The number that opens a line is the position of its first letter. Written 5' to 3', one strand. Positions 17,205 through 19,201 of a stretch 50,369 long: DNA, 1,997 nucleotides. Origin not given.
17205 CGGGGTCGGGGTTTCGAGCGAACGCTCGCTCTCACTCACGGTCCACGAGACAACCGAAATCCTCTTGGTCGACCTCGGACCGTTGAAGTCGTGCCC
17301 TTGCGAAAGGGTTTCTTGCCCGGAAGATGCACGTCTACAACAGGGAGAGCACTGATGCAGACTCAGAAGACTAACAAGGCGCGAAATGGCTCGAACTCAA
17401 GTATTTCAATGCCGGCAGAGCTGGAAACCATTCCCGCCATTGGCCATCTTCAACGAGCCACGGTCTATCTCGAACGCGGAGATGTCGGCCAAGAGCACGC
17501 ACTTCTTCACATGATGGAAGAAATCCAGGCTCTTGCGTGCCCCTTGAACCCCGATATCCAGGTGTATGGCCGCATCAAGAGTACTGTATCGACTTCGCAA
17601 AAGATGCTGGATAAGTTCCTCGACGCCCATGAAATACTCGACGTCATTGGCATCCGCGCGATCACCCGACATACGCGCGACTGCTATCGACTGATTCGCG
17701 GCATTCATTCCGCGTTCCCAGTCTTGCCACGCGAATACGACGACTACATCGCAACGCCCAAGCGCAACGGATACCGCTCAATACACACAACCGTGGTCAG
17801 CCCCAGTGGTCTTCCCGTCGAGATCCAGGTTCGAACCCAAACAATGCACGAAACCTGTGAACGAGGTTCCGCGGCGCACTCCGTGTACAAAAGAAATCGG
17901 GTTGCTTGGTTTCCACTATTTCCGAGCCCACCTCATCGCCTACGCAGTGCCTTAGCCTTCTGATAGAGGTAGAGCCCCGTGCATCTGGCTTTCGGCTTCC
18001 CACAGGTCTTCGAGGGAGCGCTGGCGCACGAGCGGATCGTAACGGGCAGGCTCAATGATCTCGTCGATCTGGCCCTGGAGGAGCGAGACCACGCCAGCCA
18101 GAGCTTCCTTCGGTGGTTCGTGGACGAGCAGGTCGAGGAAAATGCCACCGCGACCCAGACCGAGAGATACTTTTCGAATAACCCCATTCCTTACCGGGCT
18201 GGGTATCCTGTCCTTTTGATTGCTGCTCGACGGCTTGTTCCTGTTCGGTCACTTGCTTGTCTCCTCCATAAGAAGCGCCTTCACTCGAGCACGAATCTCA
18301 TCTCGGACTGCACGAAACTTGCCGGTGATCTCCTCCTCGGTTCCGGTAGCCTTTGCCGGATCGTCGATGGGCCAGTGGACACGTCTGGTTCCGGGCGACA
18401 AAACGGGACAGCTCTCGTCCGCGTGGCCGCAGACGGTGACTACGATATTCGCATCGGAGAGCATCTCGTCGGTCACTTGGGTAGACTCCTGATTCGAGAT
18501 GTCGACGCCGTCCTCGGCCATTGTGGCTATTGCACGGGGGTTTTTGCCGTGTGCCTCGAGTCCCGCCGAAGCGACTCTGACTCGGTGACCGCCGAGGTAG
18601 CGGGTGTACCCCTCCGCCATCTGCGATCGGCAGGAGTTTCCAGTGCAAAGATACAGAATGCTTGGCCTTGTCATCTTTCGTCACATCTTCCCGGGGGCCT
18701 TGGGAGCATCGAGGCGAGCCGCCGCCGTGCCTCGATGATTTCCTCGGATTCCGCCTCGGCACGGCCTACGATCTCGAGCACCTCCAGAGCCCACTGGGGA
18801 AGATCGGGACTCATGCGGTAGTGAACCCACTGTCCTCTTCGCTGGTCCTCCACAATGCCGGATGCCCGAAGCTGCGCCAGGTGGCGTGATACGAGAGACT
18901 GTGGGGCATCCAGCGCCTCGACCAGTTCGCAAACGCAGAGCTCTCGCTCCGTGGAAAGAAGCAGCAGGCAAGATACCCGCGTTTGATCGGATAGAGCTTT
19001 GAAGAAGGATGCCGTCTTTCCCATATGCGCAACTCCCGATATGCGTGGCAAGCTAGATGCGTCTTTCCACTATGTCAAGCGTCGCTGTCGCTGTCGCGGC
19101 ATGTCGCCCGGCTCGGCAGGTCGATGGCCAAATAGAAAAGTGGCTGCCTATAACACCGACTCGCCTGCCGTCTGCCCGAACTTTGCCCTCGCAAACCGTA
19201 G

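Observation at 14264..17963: Sigma-54 enhancer-binding protein (V4R sensor) followed by a near-consensus sigma-54 promoter. The promoter precedes a coupled small-ORF/pirin/small-alarmone-synthetase operon.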

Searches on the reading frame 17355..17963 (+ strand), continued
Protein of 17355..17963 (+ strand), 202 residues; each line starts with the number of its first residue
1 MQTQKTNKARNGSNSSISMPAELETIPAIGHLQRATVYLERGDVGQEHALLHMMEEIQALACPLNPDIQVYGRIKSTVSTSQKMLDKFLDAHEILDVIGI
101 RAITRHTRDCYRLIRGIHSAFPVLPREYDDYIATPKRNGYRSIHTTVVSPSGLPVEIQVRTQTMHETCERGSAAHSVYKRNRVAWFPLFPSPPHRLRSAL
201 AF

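Call 52: search_protein_families(library=ncbifam, proteins=[L005:11430-12956:+, L007:7544-9229:+, L005:10807-11430:+, L005:12905-13891:+, L005:8725-9039:+], max_evalue=0.01)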
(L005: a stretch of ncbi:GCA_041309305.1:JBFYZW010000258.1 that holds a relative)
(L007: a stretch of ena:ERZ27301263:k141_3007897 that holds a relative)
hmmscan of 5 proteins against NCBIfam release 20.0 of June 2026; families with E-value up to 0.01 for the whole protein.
L005:11430-12956:+ (508 aa): 22 families
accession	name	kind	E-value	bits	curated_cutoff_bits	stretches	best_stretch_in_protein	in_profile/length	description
TIGR02026.1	BchE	equivalog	1.1e-22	80.6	481.35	2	197-447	197-439/497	magnesium-protoporphyrin IX monomethyl ester anaerobic oxidative cyclase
TIGR04479.1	bcpD_PhpK_rSAM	subfamily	4.2e-21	74.9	600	1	196-352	243-394/504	PhpK family radical SAM P-methyltransferase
TIGR03471.1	HpnJ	equivalog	1.5e-19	70.2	577.6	1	194-400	197-398/472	hopanoid biosynthesis associated radical SAM protein HpnJ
TIGR04367.1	HpnR_B12_rSAM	equivalog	2e-19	69.5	650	1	60-388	21-372/490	hopanoid C-3 methylase HpnR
TIGR04013.1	B12_SAM_MJ_1487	hypoth_equivalog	1.6e-18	66.8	251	1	96-236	45-193/382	TIGR04013 family B12-binding domain/radical SAM domain-containing protein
NF050148.1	rSAM_ApyD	equivalog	3.3e-17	62.1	750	2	197-390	202-394/645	RiPP biosynthesis radical SAM protein ApyD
TIGR04014.1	B12_SAM_MJ_0865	equivalog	6.6e-16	58.1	360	1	197-388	163-357/434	methyl-coenzyme M reductase glutamine C-methyltransferase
TIGR04072.2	rSAM_ladder_B12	equivalog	8.1e-16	57.7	360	1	114-316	90-301/443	lipid biosynthesis B12-binding/radical SAM protein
NF038361.1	rSAM_Sden_1168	equivalog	6.8e-14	51.3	575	1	197-389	285-473/560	Sden_1168 family B12-binding radical SAM P-methyltransferase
NF033070.1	rSAM_AprD4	equivalog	2.9e-13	49.6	500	1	96-386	91-387/456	AprD4 family radical SAM diol-dehydratase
TIGR04295.1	B12_rSAM_oligo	hypoth_equivalog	8.1e-11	41.2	400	1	196-382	202-377/422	TIGR04295 family B12-binding domain-containing radical SAM protein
TIGR04428.1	B12_rSAM_trp_MT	equivalog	3.9e-09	35.4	500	1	193-352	215-383/558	tryptophan 2-C-methyltransferase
NF045585.1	rSAM_slr0320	equivalog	3.8e-08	32.3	775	1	194-320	235-363/511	photosystem II high light acclimation radical SAM protein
NF033712.0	B12_rSAM_KedN5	subfamily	1.6e-07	29.9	700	1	191-240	192-241/624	KedN5 family methylcobalamin-dependent radical SAM C-methyltransferase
TIGR04385.1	B12_rSAM_cofa1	equivalog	2.4e-07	30.4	450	1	196-302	197-302/438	B12 lower ligand biosynthesis radical SAM protein BzaD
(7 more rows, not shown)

L007:7544-9229:+ (561 aa): 20 families
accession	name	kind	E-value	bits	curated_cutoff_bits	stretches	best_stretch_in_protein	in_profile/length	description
NF050148.1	rSAM_ApyD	equivalog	4e-22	78.4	750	1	126-368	152-396/645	RiPP biosynthesis radical SAM protein ApyD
TIGR04479.1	bcpD_PhpK_rSAM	subfamily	1.2e-19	70.1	600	1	169-335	242-401/504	PhpK family radical SAM P-methyltransferase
TIGR04014.1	B12_SAM_MJ_0865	equivalog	2.8e-18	65.9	360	1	70-363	46-356/434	methyl-coenzyme M reductase glutamine C-methyltransferase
TIGR04072.2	rSAM_ladder_B12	equivalog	6.2e-16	58.1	360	1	78-328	83-334/443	lipid biosynthesis B12-binding/radical SAM protein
TIGR02026.1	BchE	equivalog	1.4e-15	57.1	481.35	1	128-371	147-393/497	magnesium-protoporphyrin IX monomethyl ester anaerobic oxidative cyclase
TIGR04367.1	HpnR_B12_rSAM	equivalog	4.3e-15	55.2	650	1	169-364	187-372/490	hopanoid C-3 methylase HpnR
TIGR04013.1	B12_SAM_MJ_1487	hypoth_equivalog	3.5e-13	49.2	251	1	77-213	55-196/382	TIGR04013 family B12-binding domain/radical SAM domain-containing protein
TIGR03471.1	HpnJ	equivalog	3.8e-13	49.1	577.6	1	169-372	198-394/472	hopanoid biosynthesis associated radical SAM protein HpnJ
NF038361.1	rSAM_Sden_1168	equivalog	8e-10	37.9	575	1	168-366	282-474/560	Sden_1168 family B12-binding radical SAM P-methyltransferase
NF045585.1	rSAM_slr0320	equivalog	1.4e-09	37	775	1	169-314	236-378/511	photosystem II high light acclimation radical SAM protein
TIGR03975.1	rSAM_ocin_1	subfamily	1.3e-08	33.9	281.85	1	167-340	260-427/606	RiPP maturation radical SAM C-methyltransferase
TIGR04385.1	B12_rSAM_cofa1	equivalog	1.5e-08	34.3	450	1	128-223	148-249/438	B12 lower ligand biosynthesis radical SAM protein BzaD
NF033070.1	rSAM_AprD4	equivalog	2.2e-08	33.5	500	1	154-376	174-401/456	AprD4 family radical SAM diol-dehydratase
TIGR04295.1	B12_rSAM_oligo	hypoth_equivalog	7.1e-08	31.5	400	1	169-292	201-311/422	TIGR04295 family B12-binding domain-containing radical SAM protein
NF040542.1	rSAM_RCCLKC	equivalog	9.2e-08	31.6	450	1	144-323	156-330/423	arsinothricin biosynthesis radical SAM protein ArsL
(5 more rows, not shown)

L005:10807-11430:+ (207 aa): 24 families
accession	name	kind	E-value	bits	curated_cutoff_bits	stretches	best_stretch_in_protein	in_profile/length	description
NF008888.0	PRK11922.1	equivalog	4.1e-08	33.1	204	1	98-202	12-116/231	RNA polymerase sigma factor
TIGR02989.1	Sig-70_gvs1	subfamily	5.1e-07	29.8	124.55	1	118-193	3-77/158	RNA polymerase sigma-70 factor, Rhodopirellula/Verrucomicrobium family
TIGR02939.1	RpoE_Sigma70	equivalog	5.3e-07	29.8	236.15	1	103-190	7-94/190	RNA polymerase sigma factor RpoE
TIGR02937.1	sigma70-ECF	superfamily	1.2e-06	28.3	42.9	1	117-195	2-82/165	sigma-70 family RNA polymerase sigma factor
NF006930.0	PRK09415.1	subfamily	1.1e-05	25.3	198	1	116-198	16-97/179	RNA polymerase factor sigma C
NF007225.0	PRK09643.1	equivalog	9.1e-05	22.2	190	1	100-177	11-88/204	RNA polymerase sigma factor SigM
NF009166.1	PRK12513.1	equivalog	0.00015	21.5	206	1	102-179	8-85/193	RNA polymerase sigma factor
NF009168.0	PRK12515.1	subfamily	0.00015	21.3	236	1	100-178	6-85/189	RNA polymerase sigma factor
NF007223.0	PRK09641.1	equivalog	0.00044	20.1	209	1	114-176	16-78/187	RNA polymerase sigma factor SigW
NF009195.0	PRK12543.1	subfamily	0.00078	19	197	1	127-181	31-85/192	RNA polymerase sigma factor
NF009171.0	PRK12518.1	equivalog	0.00089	19.1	208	1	99-179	10-89/191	RNA polymerase sigma factor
TIGR02983.1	SigE-fam_strep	subfamily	0.00092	19.1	141.55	1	118-188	8-78/162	SigE family RNA polymerase sigma factor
NF007228.0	PRK09646.1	subfamily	0.0011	18.7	226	1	105-177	19-92/194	ECF RNA polymerase sigma factor SigK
NF004113.0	PRK05602.1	equivalog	0.0021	17.7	208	1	98-176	27-106/211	RNA polymerase sigma factor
NF009172.0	PRK12519.1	subfamily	0.0021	17.6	222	1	99-157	12-70/194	RNA polymerase sigma factor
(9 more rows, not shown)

L005:12905-13891:+ (328 aa): 23 families
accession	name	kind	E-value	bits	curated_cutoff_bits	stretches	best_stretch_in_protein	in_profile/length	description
TIGR00254.1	GGDEF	domain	1.5e-45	155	37.4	1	164-323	3-166/168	diguanylate cyclase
NF038266.1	diguan_SiaD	equivalog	6.5e-41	140.4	290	1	161-321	89-252/252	biofilm regulation diguanylate cyclase SiaD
NF007380.0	PRK09894.1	equivalog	1.8e-38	132.5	256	1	123-324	85-287/296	diguanylate cyclase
NF007135.0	PRK09581.1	equivalog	3.3e-37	128.4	474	1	163-323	289-454/457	PleD family two-component system response regulator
NF007423.1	PRK09966.1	equivalog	1e-33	116.8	325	1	162-314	235-390/390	diguanylate cyclase DgcN/YfiN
NF047654.1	DiguCycDgcRLepto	equivalog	1.4e-32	112.8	500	1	163-321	130-293/295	diguanylate cyclase DgcR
NF007599.0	PRK10245.1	equivalog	1.5e-32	112.5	402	1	161-323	205-369/371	diguanylate cyclase AdrA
NF041606.1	dguan_cyc_DgcA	equivalog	4.1e-31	108.2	370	1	128-324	141-339/340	diguanylate cyclase DgcA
NF051473.1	DigCycDgcsShew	equivalog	3e-30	105.6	400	1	139-322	109-289/291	diguanylate cyclase DgcS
NF011955.1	PRK15426.1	equivalog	1.9e-27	95.7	408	1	167-323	399-560/564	cellulose biosynthesis regulator diguanylate cyclase DgcQ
NF040885.1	diguan_DgcJ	equivalog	2.7e-25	89.1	500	1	167-319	342-491/493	diguanylate cyclase DgcJ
NF007298.0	PRK09776.1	equivalog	3.6e-25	88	1135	1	161-322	679-843/1111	diguanylate cyclase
NF047872.1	GGDEF_GdpS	equivalog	4e-20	72.3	400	1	168-325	189-351/355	GGDEF domain-containing protein GdpS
NF007474.0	PRK10060.1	equivalog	6.6e-19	67.6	782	1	162-323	233-394/663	cyclic di-GMP phosphodiesterase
NF045675.1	PhdiestaseDibA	equivalog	1.6e-18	66.4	980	1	159-320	196-360/623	phosphodiesterase DibA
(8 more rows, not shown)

L005:8725-9039:+ (104 aa): 1 family
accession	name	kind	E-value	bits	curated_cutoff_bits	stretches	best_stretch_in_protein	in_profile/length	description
NF042912.1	Amuc_1098_fam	equivalog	0.006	14.7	750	1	2-58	32-88/805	Amuc_1098 family type IV pilus outer membrane protein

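Call 53: search_protein_families(library=pfam, proteins=[L005:10807-11430:+, L005:8725-9039:+], max_evalue=0.05)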
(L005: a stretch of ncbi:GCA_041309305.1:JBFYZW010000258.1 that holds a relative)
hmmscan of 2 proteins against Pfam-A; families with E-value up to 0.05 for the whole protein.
L005:10807-11430:+ (207 aa): 1 family
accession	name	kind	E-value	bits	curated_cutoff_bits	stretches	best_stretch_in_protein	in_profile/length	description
PF04542.20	Sigma70_r2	-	2.2e-06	27.8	24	1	122-179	2-61/71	Sigma-70 region 2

L005:8725-9039:+ (104 aa): 2 families
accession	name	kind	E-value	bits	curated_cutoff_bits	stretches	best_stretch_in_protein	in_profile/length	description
PF02194.20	PXA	-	0.013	16.2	27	1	9-67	86-143/181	PXA domain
PF16591.11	HBM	-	0.015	15.2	29.8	1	15-74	185-246/254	Helical bimodular sensor domain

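Call 61: find_encoding_contigs(protein=P0016, flank=10000, max_places=1)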
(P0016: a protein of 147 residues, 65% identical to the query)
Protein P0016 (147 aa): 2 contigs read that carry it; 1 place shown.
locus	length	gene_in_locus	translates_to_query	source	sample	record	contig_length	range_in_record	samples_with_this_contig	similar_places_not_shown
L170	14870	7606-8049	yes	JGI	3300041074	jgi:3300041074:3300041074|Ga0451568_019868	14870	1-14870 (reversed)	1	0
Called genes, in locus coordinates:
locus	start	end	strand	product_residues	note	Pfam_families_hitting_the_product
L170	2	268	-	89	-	?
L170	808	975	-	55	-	-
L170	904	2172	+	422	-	PF13091:PLDc_2, PF00614:PLDc, PF13091:PLDc_2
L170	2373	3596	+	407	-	PF04107:GCS2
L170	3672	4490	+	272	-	-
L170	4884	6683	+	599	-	PF02310:B12-binding (weak), PF04055:Radical_SAM, PF13282:DUF4070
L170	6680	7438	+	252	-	PF02678:Pirin, PF17954:Pirin_C_2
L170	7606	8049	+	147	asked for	PF04607:RelA_SpoT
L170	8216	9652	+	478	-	PF02310:B12-binding, PF04055:Radical_SAM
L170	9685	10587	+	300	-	PF00990:GGDEF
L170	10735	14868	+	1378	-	?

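Call 62: find_encoding_contigs(protein=P0020, flank=10000, max_places=1)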
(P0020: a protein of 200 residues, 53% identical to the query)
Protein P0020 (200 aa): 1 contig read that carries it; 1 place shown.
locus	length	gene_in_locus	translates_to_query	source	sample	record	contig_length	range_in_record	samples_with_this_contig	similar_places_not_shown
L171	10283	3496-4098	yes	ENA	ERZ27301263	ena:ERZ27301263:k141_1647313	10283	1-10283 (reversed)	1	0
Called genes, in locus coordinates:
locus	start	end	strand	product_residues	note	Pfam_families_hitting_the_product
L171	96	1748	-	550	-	PF06505:XylR_N, PF02830:V4R, PF00158:Sigma54_activat, PF14532:Sigma54_activ_2, PF07728:AAA_5 (weak), PF25601:AAA_lid_14, PF02954:HTH_8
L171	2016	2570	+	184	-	-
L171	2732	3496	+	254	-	PF02678:Pirin, PF17954:Pirin_C_2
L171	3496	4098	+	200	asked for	PF04607:RelA_SpoT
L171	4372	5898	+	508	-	PF02310:B12-binding, PF04055:Radical_SAM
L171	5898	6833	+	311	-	PF00990:GGDEF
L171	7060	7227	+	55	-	-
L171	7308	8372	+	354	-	PF01145:Band_7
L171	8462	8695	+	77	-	-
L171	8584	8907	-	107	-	-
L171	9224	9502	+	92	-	-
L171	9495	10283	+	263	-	?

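Call 63: find_encoding_contigs(protein=P0031, flank=10000, max_places=1)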
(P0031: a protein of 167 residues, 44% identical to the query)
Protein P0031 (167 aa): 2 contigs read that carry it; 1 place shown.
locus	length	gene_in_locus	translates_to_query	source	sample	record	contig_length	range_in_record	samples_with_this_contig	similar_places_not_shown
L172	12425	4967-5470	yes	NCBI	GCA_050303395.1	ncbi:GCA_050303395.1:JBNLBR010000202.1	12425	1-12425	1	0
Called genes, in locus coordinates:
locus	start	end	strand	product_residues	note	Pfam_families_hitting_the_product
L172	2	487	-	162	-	?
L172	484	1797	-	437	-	PF08448:PAS_4 (faint), PF07536:HWE_HK, PF07568:HisKA_2, PF13581:HATPase_c_2 (weak)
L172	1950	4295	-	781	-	PF13439:Glyco_transf_4, PF00534:Glycos_transf_1, PF13692:Glyco_trans_1_4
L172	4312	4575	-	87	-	PF00076:RRM_1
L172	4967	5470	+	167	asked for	PF04607:RelA_SpoT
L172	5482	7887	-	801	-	PF11369:DUF3160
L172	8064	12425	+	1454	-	?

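Call 71: search_protein_families(library=pfam, proteins=[L171:2016-2570:+, L009:9288-9821:+], max_evalue=0.05)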
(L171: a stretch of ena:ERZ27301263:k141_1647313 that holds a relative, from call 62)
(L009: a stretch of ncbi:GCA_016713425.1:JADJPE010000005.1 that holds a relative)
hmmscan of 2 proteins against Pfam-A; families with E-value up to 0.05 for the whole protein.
L171:2016-2570:+ (184 aa): 0 families

L009:9288-9821:+ (177 aa): 0 families

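Call 78: search_solved_structures(query=window:17355-17963:+, max_evalue=0.00001, show_alignments=5)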
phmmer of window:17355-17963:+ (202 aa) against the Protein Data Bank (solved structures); distinct sequences matched with E-value up to 0.00001: 16.
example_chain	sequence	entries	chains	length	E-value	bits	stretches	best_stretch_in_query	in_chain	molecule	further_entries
5iqr_8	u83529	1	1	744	5.1e-28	101.4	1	44-183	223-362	GTP pyrophosphokinase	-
5kps_A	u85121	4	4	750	5.1e-28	101.4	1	44-183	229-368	GTP pyrophosphokinase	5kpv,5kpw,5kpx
5l3p_z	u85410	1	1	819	6.2e-28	101.1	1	44-183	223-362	GTP pyrophosphokinase,GTP pyrophosphokinase,GTP pyrophosphokinase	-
7oiw_A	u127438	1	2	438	1.5e-25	93.4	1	58-182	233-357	GTP pyrophosphokinase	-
1vj7_A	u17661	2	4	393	5.8e-25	91.4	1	69-181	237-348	Bifunctional RELA/SPOT | Bifunctional (p)ppGpp synthase/hydrolase RelA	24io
8acu_A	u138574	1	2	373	1.3e-24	90.3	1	54-184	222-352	GTP pyrophosphokinase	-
5xnx_A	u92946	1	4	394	1.7e-24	89.9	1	68-182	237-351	Bifunctional (p)ppGpp synthase/hydrolase RelA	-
6yxa_A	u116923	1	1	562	2.5e-24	89.3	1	54-184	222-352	GTP pyrophosphokinase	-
8fr8_I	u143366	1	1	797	2.6e-24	89.3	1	56-180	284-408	GTP pyrophosphokinase RelA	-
9s6k_B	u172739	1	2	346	2.4e-18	69.9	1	68-171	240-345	GTP pyrophosphokinase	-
6s2t_A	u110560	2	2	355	2.2e-14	57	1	104-165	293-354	(P)ppGpp synthetase I, SpoT/RelA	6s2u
7ohg_A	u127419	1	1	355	2.2e-14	57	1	104-165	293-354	Guanosine-3',5'-bis(Diphosphate) 3'-pyrophosphohydrolase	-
6s2v_A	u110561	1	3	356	2.2e-14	56.9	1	104-165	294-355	(P)ppGpp synthetase I, SpoT/RelA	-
6ewz_A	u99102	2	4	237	4.2e-07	33.2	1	92-165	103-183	GTP pyrophosphokinase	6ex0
6fgj_A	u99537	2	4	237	4.2e-07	33.2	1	92-165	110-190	GTP pyrophosphokinase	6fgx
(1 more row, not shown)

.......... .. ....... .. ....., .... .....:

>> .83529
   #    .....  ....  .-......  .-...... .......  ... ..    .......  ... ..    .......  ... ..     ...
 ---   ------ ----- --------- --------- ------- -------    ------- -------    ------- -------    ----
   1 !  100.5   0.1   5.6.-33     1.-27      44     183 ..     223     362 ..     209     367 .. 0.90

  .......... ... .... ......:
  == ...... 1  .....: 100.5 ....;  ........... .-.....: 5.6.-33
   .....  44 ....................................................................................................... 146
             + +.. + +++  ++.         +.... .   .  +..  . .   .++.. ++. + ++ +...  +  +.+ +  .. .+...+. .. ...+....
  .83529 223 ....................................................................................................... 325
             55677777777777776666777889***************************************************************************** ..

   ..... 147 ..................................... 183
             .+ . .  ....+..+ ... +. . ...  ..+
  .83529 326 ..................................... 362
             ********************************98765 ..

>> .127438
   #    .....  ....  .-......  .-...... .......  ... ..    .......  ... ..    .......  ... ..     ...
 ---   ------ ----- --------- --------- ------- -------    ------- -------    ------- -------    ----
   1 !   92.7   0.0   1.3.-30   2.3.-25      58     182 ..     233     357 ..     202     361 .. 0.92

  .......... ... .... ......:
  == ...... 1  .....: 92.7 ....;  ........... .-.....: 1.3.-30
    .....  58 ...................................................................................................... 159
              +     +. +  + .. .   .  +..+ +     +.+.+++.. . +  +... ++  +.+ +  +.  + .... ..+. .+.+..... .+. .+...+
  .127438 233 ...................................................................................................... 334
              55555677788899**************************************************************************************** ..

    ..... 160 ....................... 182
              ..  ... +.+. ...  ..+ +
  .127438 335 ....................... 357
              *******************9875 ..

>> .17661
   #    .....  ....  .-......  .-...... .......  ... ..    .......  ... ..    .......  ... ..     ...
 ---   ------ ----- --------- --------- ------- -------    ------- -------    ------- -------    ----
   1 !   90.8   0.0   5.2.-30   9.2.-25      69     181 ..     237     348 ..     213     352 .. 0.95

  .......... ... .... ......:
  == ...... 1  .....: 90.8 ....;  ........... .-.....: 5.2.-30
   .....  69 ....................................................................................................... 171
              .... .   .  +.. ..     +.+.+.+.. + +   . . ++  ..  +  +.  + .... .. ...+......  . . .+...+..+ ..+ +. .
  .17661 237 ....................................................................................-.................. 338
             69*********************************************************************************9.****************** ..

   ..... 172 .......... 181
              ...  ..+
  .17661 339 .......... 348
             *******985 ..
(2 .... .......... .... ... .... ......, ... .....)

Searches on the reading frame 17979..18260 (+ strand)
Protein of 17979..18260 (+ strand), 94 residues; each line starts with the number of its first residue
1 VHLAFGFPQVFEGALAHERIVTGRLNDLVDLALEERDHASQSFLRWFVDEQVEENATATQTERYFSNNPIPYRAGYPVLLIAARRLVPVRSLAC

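Call 71: search_protein_families(library=pfam, proteins=[window:17979-18260:+], max_evalue=0.05)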
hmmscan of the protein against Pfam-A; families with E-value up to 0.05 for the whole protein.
window:17979-18260:+ (94 aa): 1 family
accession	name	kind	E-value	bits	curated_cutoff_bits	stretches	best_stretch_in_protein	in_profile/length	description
PF00210.30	Ferritin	-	4.1e-13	49.9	24.5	1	7-58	81-132/142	Ferritin-like domain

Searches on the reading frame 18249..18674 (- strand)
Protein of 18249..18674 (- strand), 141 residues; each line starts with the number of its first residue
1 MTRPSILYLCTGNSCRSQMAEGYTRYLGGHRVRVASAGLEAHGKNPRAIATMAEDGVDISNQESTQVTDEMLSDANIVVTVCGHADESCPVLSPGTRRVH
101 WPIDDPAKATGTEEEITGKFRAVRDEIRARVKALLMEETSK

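Call 3: search_protein_families(library=pfam, proteins=[window:18249-18674:-], max_evalue=0.01)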
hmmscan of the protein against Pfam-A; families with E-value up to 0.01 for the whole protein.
window:18249-18674:- (141 aa): 1 family
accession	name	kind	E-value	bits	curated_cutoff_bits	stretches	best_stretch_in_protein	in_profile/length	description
PF01451.26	LMWPc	-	1.5e-20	74.3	23.2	1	6-135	1-144/144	Low molecular weight phosphotyrosine protein phosphatase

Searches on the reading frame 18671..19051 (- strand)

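Call 3: search_protein_families(library=pfam, proteins=[window:18671-19051:-], max_evalue=0.01)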
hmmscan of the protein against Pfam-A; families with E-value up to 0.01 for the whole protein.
window:18671-19051:- (126 aa): 7 families
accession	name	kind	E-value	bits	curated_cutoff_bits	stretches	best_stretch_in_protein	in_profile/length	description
PF01022.26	HTH_5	-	1e-14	54.5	22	1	22-68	1-46/47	Bacterial regulatory protein, arsR family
PF12840.13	HTH_20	-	0.00059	20.2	27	1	20-68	1-49/51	Helix-turn-helix domain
PF24034.1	DUF7343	-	0.003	17.8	27.6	1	41-73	22-54/62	Domain of unknown function (DUF7343)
PF09339.16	HTH_IclR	-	0.004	17.3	22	1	31-69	12-50/52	IclR helix-turn-helix domain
PF24037.1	DUF7346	-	0.0041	17.7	28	1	16-80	63-127/139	Family of unknown function (DUF7346)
PF24270.1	HTH_Cmi2_C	-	0.007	17.1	27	0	34-72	85-123/125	Cmi2, C-terminal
PF22979.2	HTH_69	-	0.0092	16.3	27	0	38-76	27-66/69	Winged helix-turn-helix domain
